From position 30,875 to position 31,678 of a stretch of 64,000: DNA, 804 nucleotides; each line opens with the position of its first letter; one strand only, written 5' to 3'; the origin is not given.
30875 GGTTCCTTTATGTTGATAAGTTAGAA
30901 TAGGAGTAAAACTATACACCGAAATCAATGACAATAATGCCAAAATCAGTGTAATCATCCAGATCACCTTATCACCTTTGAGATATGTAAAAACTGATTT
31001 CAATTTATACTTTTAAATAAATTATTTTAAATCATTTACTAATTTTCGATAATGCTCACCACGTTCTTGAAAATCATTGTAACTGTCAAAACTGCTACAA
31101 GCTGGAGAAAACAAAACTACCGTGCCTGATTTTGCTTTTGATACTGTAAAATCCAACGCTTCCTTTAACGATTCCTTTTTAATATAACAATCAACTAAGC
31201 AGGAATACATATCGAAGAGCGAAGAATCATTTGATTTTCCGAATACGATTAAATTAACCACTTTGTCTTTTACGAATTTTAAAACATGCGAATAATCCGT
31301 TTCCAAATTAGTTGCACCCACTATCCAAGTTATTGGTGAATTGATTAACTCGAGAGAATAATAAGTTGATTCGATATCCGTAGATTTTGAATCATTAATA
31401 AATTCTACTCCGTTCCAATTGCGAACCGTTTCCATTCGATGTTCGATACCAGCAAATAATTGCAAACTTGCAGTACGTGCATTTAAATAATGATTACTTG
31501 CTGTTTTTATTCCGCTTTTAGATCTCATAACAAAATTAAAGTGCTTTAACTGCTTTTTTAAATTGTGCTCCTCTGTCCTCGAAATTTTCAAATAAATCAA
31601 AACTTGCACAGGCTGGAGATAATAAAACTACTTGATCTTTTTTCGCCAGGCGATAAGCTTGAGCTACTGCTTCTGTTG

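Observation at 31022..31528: Intact, diverged stand-alone MurD C-terminal domain gene inserted between murD and ftsW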

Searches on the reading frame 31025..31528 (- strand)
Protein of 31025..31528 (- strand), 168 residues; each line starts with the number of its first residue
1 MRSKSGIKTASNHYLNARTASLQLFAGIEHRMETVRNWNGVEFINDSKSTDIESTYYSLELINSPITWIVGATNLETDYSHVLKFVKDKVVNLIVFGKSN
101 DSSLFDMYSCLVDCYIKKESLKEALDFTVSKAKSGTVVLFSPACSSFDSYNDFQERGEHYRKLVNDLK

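Call 5: search_protein_families(library=pfam, proteins=[window:31025-31528:-], max_evalue=0.01)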
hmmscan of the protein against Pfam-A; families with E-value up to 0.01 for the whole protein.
window:31025-31528:- (168 aa): 1 family
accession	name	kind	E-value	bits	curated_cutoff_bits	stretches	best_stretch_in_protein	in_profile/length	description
PF02875.26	Mur_ligase_C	-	4.6e-07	31.2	28.4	1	30-144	1-127/127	Mur ligase, glutamate ligase domain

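Call 6: find_homologous_proteins(query=window:31025-31528:-, max_evalue=0.001)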
Query window:31025-31528:- (168 aa): 33 proteins with E <= 0.001 among 50 candidates.
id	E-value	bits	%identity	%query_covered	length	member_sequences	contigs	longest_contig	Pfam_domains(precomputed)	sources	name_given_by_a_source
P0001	2.1e-103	361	96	100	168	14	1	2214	PF02875.27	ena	-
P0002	6.9e-96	337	90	100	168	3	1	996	PF02875.27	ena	-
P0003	8.2e-96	336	90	100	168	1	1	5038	PF02875.27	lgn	-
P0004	3.9e-93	328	88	100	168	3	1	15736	PF02875.27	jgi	-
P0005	7.0e-93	327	88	100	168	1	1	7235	PF02875.27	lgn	-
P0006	2.9e-86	305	80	99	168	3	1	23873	PF02875.27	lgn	-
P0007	3.5e-83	295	78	99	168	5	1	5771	PF02875.27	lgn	-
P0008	2.1e-81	290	74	100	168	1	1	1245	-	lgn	-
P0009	2.5e-79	283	75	100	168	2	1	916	PF02875.27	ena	-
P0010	3.2e-79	282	75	100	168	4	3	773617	PF02875.27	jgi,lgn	jgi:UDP-N-acetylmuramoylalanine--D-glutamate ligase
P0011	2.0e-69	251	70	98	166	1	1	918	PF02875.27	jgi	jgi:UDP-N-acetylmuramoylalanine--D-glutamate ligase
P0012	6.1e-65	236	66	100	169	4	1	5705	-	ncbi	-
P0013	2.4e-60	221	62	99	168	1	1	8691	-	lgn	-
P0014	2.5e-60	221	63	99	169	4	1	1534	-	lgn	-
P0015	2.7e-60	221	63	99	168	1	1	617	PF02875.27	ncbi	-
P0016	5.2e-44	168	49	99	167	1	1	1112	PF02875.27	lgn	-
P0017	6.7e-43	164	51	90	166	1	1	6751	PF02875.27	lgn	-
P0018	1.6e-41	160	48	100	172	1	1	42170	PF02875.27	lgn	-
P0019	8.3e-41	158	49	93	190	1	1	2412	PF02875.27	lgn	-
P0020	4.3e-40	155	47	99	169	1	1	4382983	PF02875.27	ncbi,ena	-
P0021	6.7e-40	155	46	93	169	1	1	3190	PF02875.27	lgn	-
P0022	7.1e-40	155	48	95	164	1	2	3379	PF02875.27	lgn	-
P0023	5.2e-39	152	46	99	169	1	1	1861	PF02875.27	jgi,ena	-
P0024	8.1e-36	141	45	95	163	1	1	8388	PF02875.27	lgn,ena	-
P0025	1.9e-24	105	39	88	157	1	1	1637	PF02875.27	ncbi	ncbi:MAG TPA: cyanophycin synthetase, partial [Chitinophagaceae bacterium]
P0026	2.1e-23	101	37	82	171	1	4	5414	PF02875.27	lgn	-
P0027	6.7e-19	87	35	88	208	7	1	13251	PF02875.27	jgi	-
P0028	8.8e-18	83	38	76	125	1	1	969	PF02875.27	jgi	jgi:UDP-N-acetylmuramoylalanine--D-glutamate ligase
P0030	1.0e-13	70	30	80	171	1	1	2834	PF02875.27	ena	-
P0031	1.2e-13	69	33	83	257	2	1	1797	PF02875.27,PF08245.19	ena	-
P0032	1.5e-12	66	29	80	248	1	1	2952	PF02875.27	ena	-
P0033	1.4e-11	63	33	77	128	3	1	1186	PF02875.27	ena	-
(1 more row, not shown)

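Call 7: find_encoding_contigs(protein=P0020, flank=6000, max_places=3)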
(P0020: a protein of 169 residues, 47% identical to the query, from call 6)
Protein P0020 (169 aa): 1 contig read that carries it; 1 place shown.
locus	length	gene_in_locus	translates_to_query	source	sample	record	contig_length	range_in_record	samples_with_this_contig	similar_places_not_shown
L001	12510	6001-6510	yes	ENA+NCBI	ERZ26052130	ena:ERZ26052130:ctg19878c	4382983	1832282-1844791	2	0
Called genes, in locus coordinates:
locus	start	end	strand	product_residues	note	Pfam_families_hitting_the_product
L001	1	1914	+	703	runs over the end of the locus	PF03717:PBP_dimer (faint), PF00905:Transpeptidase, PF03793:PASTA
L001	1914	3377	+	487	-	PF01225:Mur_ligase, PF08245:Mur_ligase_M, PF02875:Mur_ligase_C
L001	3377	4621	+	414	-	PF10555:MraY_sig1 (weak), PF00953:Glycos_transf_4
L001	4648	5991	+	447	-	PF21377:MurD_N, PF21799:MurD-like_N (weak), PF08245:Mur_ligase_M, PF02875:Mur_ligase_C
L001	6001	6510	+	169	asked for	PF02875:Mur_ligase_C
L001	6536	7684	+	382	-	PF01098:FTSW_RODA_SPOVE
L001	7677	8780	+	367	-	PF03033:Glyco_transf_28, PF04101:Glyco_tran_28_C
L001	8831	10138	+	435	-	PF01225:Mur_ligase, PF08245:Mur_ligase_M, PF02875:Mur_ligase_C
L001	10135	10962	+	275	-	-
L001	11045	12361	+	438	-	PF14450:FtsA, PF11104:PilM_2 (faint), PF02491:SHS2_FTSA, PF06277:EutA, PF06723:MreB_Mbl, PF14450:FtsA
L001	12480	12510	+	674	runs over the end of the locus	PF00091:Tubulin, PF12327:FtsZ_C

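Call 8: find_encoding_contigs(protein=P0010, flank=6000, max_places=3)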
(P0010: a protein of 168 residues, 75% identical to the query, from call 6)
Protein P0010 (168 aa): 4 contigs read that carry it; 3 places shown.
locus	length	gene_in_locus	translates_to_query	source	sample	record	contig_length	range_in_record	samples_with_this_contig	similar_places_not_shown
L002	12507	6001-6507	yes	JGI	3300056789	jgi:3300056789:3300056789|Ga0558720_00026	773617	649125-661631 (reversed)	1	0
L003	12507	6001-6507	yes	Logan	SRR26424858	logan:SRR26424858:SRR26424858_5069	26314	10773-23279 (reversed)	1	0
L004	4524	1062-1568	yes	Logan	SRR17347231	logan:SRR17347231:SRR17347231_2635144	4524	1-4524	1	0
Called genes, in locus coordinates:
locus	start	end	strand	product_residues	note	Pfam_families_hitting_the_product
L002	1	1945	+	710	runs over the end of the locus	PF03717:PBP_dimer, PF00905:Transpeptidase, PF03793:PASTA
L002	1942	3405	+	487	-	PF01225:Mur_ligase, PF08245:Mur_ligase_M, PF02875:Mur_ligase_C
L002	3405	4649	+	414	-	PF10555:MraY_sig1 (weak), PF00953:Glycos_transf_4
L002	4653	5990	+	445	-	PF21377:MurD_N, PF21799:MurD-like_N (weak), PF08245:Mur_ligase_M, PF02875:Mur_ligase_C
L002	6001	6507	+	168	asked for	PF02875:Mur_ligase_C (weak)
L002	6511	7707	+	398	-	PF01098:FTSW_RODA_SPOVE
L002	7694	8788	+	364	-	PF03033:Glyco_transf_28, PF13579:Glyco_trans_4_4 (weak), PF04101:Glyco_tran_28_C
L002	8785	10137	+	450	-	PF01225:Mur_ligase, PF08245:Mur_ligase_M, PF02875:Mur_ligase_C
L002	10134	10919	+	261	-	PF08478:POTRA_1 (weak)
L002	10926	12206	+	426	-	PF00012:HSP70 (faint), PF11104:PilM_2 (faint), PF14450:FtsA, PF02491:SHS2_FTSA, PF06277:EutA, PF06723:MreB_Mbl, PF14450:FtsA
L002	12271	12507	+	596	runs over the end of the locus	PF00091:Tubulin, PF12327:FtsZ_C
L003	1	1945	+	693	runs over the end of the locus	PF03717:PBP_dimer, PF00905:Transpeptidase, PF03793:PASTA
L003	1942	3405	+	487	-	PF01225:Mur_ligase, PF08245:Mur_ligase_M, PF02875:Mur_ligase_C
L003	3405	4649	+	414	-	PF10555:MraY_sig1 (weak), PF00953:Glycos_transf_4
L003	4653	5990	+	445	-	PF21377:MurD_N, PF21799:MurD-like_N (weak), PF08245:Mur_ligase_M, PF02875:Mur_ligase_C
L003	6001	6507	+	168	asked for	PF02875:Mur_ligase_C (weak)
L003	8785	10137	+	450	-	PF01225:Mur_ligase, PF08245:Mur_ligase_M, PF02875:Mur_ligase_C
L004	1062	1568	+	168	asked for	PF02875:Mur_ligase_C (weak)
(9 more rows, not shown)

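Call 9: find_encoding_contigs(protein=P0018, flank=6000, max_places=3)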
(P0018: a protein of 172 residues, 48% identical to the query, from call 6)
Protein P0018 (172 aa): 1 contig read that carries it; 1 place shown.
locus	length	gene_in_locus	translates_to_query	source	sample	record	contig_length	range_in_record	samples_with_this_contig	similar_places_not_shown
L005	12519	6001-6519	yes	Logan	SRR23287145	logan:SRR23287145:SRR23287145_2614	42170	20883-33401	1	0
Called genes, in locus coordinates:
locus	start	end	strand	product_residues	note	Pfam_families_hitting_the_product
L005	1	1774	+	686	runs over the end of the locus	PF03717:PBP_dimer, PF00905:Transpeptidase, PF03793:PASTA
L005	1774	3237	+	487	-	PF01225:Mur_ligase, PF08245:Mur_ligase_M, PF02875:Mur_ligase_C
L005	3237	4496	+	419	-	PF10555:MraY_sig1 (weak), PF00953:Glycos_transf_4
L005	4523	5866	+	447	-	PF21377:MurD_N, PF21799:MurD-like_N (weak), PF08245:Mur_ligase_M, PF02875:Mur_ligase_C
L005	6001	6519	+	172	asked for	PF02875:Mur_ligase_C (weak)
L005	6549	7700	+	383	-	PF01098:FTSW_RODA_SPOVE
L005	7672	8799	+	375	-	PF03033:Glyco_transf_28, PF04101:Glyco_tran_28_C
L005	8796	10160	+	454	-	PF01225:Mur_ligase, PF08245:Mur_ligase_M, PF02875:Mur_ligase_C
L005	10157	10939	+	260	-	-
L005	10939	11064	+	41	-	-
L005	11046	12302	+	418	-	PF11104:PilM_2 (faint), PF14450:FtsA, PF02491:SHS2_FTSA, PF06277:EutA, PF06723:MreB_Mbl, PF14450:FtsA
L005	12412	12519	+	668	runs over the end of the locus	PF00091:Tubulin, PF12327:FtsZ_C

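Call 13: find_related_loci(query=A2, collection=genome_contigs, flank=4000)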
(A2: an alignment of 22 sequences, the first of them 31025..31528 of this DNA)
Query A2 (168 aa) in genome_contigs; peptide patterns used: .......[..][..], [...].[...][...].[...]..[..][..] (x = any residue, [..] = any of these).
191 stretches matched a pattern; 135 encode a relative of the query (tblastn E <= 1e-3); the best 80 are kept; 80 distinct loci.
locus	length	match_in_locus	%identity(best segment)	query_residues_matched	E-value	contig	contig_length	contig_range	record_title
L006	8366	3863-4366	93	1-168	1e-105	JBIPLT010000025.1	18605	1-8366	MAG: Flavobacteriales bacterium isolate ME2013-11-14_3300034064_group4_bin53 Rohwer_bin1009_scaffold_841_c1, whole genom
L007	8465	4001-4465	51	12-167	5e-47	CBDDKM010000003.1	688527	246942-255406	MAG: Parvicellaceae bacterium isolate 2f2d11d2-0c83-4b6d-90d6-ffcac063f1ac genome assembly, contig: contig_3, whole geno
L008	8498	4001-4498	47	1-167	4e-46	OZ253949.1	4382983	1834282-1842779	MAG: Parvicellaceae bacterium isolate 06e1b965-8529-4e92-b1e1-f71056b100d9 genome assembly, chromosome: 1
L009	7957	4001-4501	46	1-168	3e-45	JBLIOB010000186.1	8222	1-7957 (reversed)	MAG: Parvicellaceae bacterium isolate 3300053785_177 Ga0535658_0027042, whole genome shotgun sequence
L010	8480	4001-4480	49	7-167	6e-45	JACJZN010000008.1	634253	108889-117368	MAG: Flavobacteriales bacterium isolate HK-STAS-BACT-65 HK-STAS-BACT-65_8, whole genome shotgun sequence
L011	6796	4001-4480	47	7-167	2e-44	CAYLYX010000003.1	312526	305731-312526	MAG TPA_asm: uncultured Flavobacteriales bacterium isolate SRP334346_co1_196 genome assembly, contig: NODE_32_length_312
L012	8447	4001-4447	52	15-164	1e-42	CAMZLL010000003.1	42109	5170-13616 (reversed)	uncultured Cryomorphaceae bacterium isolate TAG_MAG_00016 genome assembly, contig: TAG_MAG_00016_000000000158, whole gen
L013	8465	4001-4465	45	12-167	1e-37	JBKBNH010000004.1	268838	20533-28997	MAG: Flavobacteriales bacterium isolate 21H_023.bin.38 NODE_4_length_268838_cov_12.191992, whole genome shotgun sequence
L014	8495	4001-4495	43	1-167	5e-37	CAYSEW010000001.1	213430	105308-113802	MAG TPA_asm: uncultured Flavobacteriales bacterium isolate binchicken_co46_899 genome assembly, contig: NODE_52_length_2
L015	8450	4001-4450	39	16-167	2e-33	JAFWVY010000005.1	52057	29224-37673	MAG: Bacteroidales bacterium isolate RGIG6120 Sheep_Omasum.Co__c223889, whole genome shotgun sequence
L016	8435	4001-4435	35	22-168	2e-27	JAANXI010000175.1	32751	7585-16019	MAG: Candidatus Neomarinimicrobiota bacterium isolate SuakinDeep_MAGBODY_4 MAGBODY4_175, whole genome shotgun sequence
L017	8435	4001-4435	39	22-168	3e-27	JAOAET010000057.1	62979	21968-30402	MAG: Candidatus Omnitrophota bacterium isolate SKW267 k141_1530423, whole genome shotgun sequence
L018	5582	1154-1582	34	20-164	2e-26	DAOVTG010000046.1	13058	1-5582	MAG TPA_asm: Deltaproteobacteria bacterium isolate CSMAG_1647 CSMAG_1647_k141_5735420_length_13058_cov_24.9107, whole ge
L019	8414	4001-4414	36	25-164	2e-23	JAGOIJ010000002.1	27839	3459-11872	MAG: Candidatus Omnitrophota bacterium isolate Go_SlDig_bin_191 Go_SlDig_4647_length_27839_cov_4.772662, whole genome sh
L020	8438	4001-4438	36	21-168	2e-24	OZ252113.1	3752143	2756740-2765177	MAG: Acidobacteriota bacterium isolate 2c58d5ee-68e6-4fab-842c-f2a4eb34635a genome assembly, chromosome: 1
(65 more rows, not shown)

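Call 16: search_solved_structures(query=A2, max_evalue=0.001, show_alignments=3)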
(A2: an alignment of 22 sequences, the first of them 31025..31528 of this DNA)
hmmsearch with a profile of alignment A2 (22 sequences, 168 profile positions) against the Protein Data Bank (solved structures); distinct sequences matched with E-value up to 0.001: 14.
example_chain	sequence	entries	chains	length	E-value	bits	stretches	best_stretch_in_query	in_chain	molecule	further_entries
5a5f_A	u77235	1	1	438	6.2e-23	84.6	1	20-167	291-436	UDP-N-ACETYLMURAMOYLALANINE--D-GLUTAMATE LIGASE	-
1e0d_A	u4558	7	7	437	6.2e-23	84.6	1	20-167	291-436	UDP-N-ACETYLMURAMOYLALANINE--D-GLUTAMATE LIGASE | UDP-N-ACETYLMURAMOYL-L-ALANINE:D-GLUTAMATE LIGASE | UDP-N-ACETYLMURAMOYL-L-ALANINE/:D-GLUTAMATE LIGASE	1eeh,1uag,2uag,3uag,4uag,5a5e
2wjp_A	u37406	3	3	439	6.2e-23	84.6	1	20-167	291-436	UDP-N-ACETYLMURAMOYLALANINE--D-GLUTAMATE LIGASE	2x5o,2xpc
2jff_A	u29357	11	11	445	6.4e-23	84.5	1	20-167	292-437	UDP-N-ACETYLMURAMOYLALANINE--D-GLUTAMATE LIGASE | UDP-N-ACETYLMURAMOYL-ALANINE-D-GLUTAMATE LIGASE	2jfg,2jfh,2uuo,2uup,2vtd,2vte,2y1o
8v8w_A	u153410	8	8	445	6.4e-23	84.5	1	20-167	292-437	UDP-N-acetylmuramoylalanine--D-glutamate ligase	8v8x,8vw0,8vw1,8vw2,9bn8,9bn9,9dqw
8v8y_A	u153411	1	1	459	6.9e-23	84.4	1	20-167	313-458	UDP-N-acetylmuramoylalanine--D-glutamate ligase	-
7sir_A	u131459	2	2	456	8e-22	81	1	20-167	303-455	UDP-N-acetylmuramoylalanine--D-glutamate ligase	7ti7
8dp2_A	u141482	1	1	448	1.1e-21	80.5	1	20-167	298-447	UDP-N-acetylmuramoylalanine--D-glutamate ligase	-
7sy9_A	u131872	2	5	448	1.1e-21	80.5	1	20-167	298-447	UDP-N-acetylmuramoylalanine--D-glutamate ligase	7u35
3lk7_A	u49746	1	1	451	2.4e-21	79.4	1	20-167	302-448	UDP-N-acetylmuramoylalanine--D-glutamate ligase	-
4buc_A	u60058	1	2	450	2.9e-20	75.9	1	23-164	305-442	UDP-N-ACETYLMURAMOYLALANINE--D-GLUTAMATE LIGASE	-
6een_C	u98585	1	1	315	7.5e-08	35.5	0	107-135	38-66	Designer Pentatricopeptide Protein dPPR10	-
6een_A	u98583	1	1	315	1.1e-07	34.9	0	107-135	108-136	Designer Pentatricopeptide Protein dPPR10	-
4ozs_A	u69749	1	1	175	0.00047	23.2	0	107-135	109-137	Alpha solenoid protein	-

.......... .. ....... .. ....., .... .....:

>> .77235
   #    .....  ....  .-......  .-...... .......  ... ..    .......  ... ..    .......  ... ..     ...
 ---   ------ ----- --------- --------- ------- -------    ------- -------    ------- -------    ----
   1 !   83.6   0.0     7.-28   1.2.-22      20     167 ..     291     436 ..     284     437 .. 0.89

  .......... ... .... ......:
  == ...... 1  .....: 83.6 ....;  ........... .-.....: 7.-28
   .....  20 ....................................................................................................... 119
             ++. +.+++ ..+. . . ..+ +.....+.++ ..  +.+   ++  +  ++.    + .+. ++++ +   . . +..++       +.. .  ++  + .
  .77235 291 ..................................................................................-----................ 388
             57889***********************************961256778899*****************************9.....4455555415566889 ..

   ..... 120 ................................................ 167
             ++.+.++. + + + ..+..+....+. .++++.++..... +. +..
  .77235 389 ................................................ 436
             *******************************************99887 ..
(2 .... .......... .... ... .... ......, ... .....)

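Call 17: search_protein_families(library=ncbifam, proteins=[window:31025-31528:-, P0020, P0012], max_evalue=0.01)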
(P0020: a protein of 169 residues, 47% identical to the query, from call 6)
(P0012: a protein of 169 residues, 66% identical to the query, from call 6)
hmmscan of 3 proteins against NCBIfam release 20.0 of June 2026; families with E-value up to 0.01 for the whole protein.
window:31025-31528:- (168 aa): 1 family
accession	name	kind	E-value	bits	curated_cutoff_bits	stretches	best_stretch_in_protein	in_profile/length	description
TIGR01087.1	murD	equivalog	2.3e-40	139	211.95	1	17-165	293-440/441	UDP-N-acetylmuramoyl-L-alanine--D-glutamate ligase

P0020 (169 aa): 1 family
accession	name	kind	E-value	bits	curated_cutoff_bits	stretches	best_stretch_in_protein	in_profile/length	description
TIGR01087.1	murD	equivalog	1.6e-39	136.2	211.95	1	16-164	292-440/441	UDP-N-acetylmuramoyl-L-alanine--D-glutamate ligase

P0012 (169 aa): 1 family
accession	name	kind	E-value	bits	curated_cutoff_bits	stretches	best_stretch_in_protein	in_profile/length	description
TIGR01087.1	murD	equivalog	9.2e-40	137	211.95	1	18-165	293-439/441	UDP-N-acetylmuramoyl-L-alanine--D-glutamate ligase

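Call 22: predict_structure(alignment_id=A1)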
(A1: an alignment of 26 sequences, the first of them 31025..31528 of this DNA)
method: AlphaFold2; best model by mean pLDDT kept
length: 168 residues; sequences in the alignment: 26
mean_pLDDT: 85.5   pTM: 0.80
mean pLDDT of the five models: 85.5, 84.5, 82.3, 81.5, 77.9
residues with pLDDT >= 90: 99; 70-90: 49; 50-70: 10; < 50: 10
segments of 3 or more residues with pLDDT < 50: 1-10
pLDDT, mean of each block of 10 residues (from residue 1): 43 69 74 94 94 89 95 81 93 91 89 94 94 93 76 92 95
secondary structure, 60 per line:
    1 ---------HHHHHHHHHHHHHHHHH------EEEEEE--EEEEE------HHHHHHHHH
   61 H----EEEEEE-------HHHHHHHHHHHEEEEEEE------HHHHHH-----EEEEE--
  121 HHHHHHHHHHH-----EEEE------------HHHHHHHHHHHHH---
elements in order: H10-26 E33-38 E41-45 H52-61 E66-71 H79-89 E90-96 H103-108 E114-118 H121-131 E137-140 H153-165

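Call 23: find_encoding_contigs(protein=P0004, flank=4000, max_places=1)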
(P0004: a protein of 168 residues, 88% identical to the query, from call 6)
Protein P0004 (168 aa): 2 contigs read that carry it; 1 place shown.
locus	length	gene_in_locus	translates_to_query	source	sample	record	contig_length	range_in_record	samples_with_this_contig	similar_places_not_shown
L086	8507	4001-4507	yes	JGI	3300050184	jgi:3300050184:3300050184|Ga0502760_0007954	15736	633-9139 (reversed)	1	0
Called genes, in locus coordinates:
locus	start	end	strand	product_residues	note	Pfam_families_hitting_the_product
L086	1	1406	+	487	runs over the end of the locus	PF01225:Mur_ligase, PF08245:Mur_ligase_M, PF02875:Mur_ligase_C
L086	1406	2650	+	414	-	PF10555:MraY_sig1 (weak), PF00953:Glycos_transf_4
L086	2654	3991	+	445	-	PF21377:MurD_N, PF21799:MurD-like_N (weak), PF08245:Mur_ligase_M, PF02875:Mur_ligase_C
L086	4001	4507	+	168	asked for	PF02875:Mur_ligase_C (faint)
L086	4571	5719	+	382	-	PF01098:FTSW_RODA_SPOVE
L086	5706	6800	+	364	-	PF03033:Glyco_transf_28, PF04101:Glyco_tran_28_C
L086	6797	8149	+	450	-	PF01225:Mur_ligase, PF08245:Mur_ligase_M, PF02875:Mur_ligase_C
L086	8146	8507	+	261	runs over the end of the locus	PF08478:POTRA_1 (weak)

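Call 24: find_encoding_contigs(protein=P0006, flank=4000, max_places=1)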
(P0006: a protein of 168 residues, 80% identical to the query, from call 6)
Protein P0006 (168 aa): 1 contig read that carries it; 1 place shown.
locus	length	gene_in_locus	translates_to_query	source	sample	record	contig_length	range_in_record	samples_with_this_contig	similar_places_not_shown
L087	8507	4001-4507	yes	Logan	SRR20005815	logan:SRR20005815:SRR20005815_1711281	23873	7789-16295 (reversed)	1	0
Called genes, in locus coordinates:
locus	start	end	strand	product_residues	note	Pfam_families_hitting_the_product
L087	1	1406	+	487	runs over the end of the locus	PF01225:Mur_ligase, PF08245:Mur_ligase_M, PF02875:Mur_ligase_C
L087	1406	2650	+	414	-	PF10555:MraY_sig1 (weak), PF00953:Glycos_transf_4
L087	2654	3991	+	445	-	PF21377:MurD_N, PF21799:MurD-like_N (weak), PF08245:Mur_ligase_M, PF02875:Mur_ligase_C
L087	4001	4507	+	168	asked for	PF02875:Mur_ligase_C (weak)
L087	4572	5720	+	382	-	PF01098:FTSW_RODA_SPOVE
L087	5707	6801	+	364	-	PF03033:Glyco_transf_28, PF04101:Glyco_tran_28_C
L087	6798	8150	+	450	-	PF01225:Mur_ligase, PF08245:Mur_ligase_M, PF02875:Mur_ligase_C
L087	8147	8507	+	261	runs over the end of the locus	PF08478:POTRA_1 (faint)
